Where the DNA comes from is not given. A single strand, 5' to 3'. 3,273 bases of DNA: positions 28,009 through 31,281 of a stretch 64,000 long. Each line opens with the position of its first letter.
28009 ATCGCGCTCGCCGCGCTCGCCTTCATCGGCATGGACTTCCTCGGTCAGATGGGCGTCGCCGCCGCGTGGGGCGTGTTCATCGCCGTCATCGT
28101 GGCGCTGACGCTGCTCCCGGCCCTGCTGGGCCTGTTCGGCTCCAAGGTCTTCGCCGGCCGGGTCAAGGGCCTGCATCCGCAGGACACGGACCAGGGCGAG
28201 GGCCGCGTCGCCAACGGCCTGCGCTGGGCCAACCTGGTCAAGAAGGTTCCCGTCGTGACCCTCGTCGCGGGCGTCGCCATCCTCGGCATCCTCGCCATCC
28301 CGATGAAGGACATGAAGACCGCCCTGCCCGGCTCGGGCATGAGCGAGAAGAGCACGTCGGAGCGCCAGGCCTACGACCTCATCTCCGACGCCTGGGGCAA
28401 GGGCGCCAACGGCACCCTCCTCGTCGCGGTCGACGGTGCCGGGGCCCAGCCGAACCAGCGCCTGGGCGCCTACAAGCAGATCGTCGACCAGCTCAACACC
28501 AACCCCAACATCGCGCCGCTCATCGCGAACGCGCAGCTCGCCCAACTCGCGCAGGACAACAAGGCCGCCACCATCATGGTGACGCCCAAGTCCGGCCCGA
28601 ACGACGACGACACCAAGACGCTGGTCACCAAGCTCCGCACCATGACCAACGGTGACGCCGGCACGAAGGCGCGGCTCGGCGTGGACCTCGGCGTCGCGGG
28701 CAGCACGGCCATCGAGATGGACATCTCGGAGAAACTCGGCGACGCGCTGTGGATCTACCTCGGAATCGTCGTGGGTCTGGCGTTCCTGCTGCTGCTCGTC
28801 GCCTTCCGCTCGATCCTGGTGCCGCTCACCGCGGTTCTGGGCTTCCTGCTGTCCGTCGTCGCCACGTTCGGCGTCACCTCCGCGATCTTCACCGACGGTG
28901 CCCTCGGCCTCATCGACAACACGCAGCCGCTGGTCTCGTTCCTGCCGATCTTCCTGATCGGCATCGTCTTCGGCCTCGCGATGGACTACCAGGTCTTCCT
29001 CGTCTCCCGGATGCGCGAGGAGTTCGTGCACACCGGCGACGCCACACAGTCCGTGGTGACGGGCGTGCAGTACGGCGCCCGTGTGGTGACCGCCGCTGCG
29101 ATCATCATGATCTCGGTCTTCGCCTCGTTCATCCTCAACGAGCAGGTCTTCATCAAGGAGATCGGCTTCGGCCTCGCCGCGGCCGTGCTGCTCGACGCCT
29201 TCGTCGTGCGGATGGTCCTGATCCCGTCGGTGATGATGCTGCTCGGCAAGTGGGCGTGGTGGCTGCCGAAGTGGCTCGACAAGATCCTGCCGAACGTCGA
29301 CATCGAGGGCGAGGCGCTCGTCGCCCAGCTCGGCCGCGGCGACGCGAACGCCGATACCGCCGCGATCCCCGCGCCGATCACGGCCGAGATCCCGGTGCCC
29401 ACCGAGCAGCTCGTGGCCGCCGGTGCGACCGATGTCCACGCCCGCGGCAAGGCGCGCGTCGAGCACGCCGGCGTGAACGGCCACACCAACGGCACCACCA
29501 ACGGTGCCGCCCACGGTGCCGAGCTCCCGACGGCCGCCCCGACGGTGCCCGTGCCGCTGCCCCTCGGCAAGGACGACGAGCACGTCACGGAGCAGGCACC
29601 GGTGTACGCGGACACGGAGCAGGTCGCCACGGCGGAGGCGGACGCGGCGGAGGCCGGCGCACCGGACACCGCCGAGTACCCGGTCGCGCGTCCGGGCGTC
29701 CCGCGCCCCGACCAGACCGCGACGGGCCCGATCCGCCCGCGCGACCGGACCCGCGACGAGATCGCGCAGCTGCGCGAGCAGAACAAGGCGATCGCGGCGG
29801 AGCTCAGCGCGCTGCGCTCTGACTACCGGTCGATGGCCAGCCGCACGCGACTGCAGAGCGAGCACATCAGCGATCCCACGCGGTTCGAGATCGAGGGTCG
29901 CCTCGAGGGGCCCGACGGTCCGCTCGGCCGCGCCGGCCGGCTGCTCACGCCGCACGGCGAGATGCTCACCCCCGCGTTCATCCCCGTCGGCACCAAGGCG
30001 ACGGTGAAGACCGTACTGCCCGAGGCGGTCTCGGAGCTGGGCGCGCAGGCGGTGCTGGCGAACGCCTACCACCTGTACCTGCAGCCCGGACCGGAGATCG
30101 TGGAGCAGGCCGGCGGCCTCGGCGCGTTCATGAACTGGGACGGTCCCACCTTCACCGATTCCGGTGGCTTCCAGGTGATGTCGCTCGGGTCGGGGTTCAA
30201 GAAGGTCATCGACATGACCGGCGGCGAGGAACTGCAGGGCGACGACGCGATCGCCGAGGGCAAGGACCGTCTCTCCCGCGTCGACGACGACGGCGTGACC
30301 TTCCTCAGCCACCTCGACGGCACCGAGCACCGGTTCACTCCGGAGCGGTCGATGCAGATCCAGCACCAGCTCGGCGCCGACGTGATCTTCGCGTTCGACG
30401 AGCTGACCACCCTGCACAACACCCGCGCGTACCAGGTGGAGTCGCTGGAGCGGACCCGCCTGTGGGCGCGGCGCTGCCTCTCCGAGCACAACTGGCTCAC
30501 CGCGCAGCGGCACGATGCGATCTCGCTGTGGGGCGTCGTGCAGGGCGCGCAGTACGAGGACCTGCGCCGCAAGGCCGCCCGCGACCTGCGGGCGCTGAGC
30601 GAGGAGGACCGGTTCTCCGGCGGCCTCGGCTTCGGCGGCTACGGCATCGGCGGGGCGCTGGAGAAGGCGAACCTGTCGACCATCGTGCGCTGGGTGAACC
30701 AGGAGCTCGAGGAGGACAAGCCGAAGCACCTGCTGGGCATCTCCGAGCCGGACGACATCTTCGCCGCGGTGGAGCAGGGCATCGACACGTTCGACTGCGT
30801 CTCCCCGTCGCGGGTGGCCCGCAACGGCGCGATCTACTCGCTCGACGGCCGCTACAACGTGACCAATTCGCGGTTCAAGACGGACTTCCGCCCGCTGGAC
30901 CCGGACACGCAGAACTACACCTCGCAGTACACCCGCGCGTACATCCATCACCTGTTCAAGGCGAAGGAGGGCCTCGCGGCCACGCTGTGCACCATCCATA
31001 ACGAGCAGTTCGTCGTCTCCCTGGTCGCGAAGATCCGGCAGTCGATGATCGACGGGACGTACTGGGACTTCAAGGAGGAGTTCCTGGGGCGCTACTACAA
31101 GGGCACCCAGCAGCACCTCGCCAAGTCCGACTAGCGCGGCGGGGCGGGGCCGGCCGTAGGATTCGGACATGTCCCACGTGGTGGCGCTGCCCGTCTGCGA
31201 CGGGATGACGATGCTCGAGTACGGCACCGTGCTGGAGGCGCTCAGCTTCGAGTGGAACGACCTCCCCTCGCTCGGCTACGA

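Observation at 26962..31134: One uninterrupted ORF fuses a complete MmpL/RND transporter to a TGT (tRNA-guanine transglycosylase)-fold domain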

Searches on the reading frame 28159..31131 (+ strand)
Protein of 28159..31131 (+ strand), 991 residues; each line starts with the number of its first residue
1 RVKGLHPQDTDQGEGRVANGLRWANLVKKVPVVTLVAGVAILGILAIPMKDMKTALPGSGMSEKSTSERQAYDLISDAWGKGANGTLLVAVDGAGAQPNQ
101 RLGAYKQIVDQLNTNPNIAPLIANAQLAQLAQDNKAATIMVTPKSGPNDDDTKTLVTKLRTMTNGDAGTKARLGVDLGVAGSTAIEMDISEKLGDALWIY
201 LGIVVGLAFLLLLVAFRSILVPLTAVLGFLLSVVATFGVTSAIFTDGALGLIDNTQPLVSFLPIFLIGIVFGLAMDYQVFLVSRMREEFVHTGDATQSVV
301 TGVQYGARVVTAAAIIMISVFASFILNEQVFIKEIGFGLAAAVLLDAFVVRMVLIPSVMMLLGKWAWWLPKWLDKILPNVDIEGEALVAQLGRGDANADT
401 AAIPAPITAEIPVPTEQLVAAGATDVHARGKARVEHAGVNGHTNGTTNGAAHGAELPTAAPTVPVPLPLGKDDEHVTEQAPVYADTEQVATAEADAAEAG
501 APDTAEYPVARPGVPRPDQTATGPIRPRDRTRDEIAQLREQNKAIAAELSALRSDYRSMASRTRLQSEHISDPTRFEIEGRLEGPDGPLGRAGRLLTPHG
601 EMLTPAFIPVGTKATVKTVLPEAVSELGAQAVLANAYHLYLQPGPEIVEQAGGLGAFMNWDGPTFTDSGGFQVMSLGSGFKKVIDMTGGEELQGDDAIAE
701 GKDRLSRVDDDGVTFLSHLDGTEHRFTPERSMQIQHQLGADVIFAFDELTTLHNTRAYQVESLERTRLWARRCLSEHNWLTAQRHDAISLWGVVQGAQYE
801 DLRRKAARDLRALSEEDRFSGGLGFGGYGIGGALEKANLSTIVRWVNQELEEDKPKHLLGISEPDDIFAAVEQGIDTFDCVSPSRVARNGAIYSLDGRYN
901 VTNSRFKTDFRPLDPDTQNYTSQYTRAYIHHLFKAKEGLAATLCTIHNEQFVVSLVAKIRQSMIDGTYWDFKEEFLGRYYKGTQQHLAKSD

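Call 31: search_protein_representatives(protein=window:28159-31131:+)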
Query: 991 residues. Proteins with E-value up to 0.001 (for the whole library): 29628; up to 1e-10: 15834; up to 1e-30: 3791. The best 150 are listed.
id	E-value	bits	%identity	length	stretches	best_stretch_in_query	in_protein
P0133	2.8e-206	704.4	78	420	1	586-982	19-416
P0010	8.8e-171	586.9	60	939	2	1-407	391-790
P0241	2.0e-152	526.1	40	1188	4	17-406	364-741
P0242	4.6e-147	508.4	60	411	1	559-985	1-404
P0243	2.3e-138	479.6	61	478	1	587-981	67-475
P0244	1.7e-122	427.0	54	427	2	699-973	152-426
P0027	6.2e-119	415.3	47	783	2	2-397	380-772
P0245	1.1e-118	414.5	69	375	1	576-880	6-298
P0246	3.1e-114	399.7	53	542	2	588-777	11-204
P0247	1.5e-111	390.8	49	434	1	575-981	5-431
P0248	1.7e-111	390.7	46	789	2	15-388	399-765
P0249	3.7e-106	373.0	47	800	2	9-388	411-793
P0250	2.7e-103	363.5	97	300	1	37-215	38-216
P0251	5.0e-103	362.6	40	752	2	14-394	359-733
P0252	3.7e-102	359.8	43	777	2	14-388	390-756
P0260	8.9e-97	341.9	44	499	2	705-978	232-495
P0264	3.3e-94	333.4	48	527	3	694-916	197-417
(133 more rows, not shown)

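Call 32: search_protein_families(library=pfam, proteins=[P0241, P0246, P0243, P0264, P0260], max_evalue=0.001)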
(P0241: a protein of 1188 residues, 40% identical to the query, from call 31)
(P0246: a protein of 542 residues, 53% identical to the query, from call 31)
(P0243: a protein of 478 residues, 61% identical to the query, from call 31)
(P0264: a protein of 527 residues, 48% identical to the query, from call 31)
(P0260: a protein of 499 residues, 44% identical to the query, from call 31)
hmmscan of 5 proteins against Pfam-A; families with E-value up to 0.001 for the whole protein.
P0241 (1188 aa): 2 families
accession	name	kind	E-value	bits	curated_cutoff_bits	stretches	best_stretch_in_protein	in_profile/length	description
PF03176.21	MMPL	-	1.3e-84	284.5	20.5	2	55-378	6-330/333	MMPL family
PF01702.25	TGT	-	1.2e-39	136.8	26.3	2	992-1166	184-355/357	Queuine tRNA-ribosyltransferase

P0246 (542 aa): 3 families
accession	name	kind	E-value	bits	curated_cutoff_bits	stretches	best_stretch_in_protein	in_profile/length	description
PF01702.25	TGT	-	1.4e-141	472.1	26.3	2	356-541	167-355/357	Queuine tRNA-ribosyltransferase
PF04480.18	DUF559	-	4.2e-32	110.7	20.6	1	238-340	3-106/109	Protein of unknown function (DUF559)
PF18741.7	MTES_1575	-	5.9e-05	23.5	38.2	1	257-337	6-91/96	REase_MTES_1575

P0243 (478 aa): 1 family
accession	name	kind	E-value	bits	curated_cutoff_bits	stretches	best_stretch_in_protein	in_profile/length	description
PF01702.25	TGT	-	3.3e-117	392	26.3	2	201-472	92-354/357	Queuine tRNA-ribosyltransferase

P0264 (527 aa): 1 family
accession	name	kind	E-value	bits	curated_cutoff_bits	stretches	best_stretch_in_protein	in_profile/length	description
PF01702.25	TGT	-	4.1e-100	335.8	26.3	3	208-426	91-300/357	Queuine tRNA-ribosyltransferase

P0260 (499 aa): 1 family
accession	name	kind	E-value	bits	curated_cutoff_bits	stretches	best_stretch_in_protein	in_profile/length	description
PF01702.25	TGT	-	1.3e-68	232.1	26.3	1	143-495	2-354/357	Queuine tRNA-ribosyltransferase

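Call 34: list_cluster_members(proteins=[P0241])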
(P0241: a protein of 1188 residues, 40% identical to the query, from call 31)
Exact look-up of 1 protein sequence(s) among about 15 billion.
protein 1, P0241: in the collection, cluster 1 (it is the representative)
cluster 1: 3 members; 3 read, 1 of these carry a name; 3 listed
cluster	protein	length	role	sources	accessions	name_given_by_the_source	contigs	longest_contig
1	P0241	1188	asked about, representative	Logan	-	-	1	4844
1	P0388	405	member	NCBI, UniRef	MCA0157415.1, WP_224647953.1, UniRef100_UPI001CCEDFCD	tRNA-guanine transglycosylase, partial [Tsukamurella sp. M9C] | tRNA-guanine transglycosylase n=1 Tax=Tsukamurella sp. M9C TaxID=2877520 ...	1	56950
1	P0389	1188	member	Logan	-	-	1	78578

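Call 35: find_encoding_contigs(protein=P0241, flank=8000, max_places=4)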
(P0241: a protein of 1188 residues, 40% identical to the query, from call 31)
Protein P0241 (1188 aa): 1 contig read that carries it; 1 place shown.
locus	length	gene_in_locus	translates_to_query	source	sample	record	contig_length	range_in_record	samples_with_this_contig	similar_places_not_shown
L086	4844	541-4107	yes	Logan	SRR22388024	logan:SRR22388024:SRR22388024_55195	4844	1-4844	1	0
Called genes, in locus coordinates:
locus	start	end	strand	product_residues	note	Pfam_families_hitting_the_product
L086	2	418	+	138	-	?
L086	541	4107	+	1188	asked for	PF03176:MMPL, PF01702:TGT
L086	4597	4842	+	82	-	?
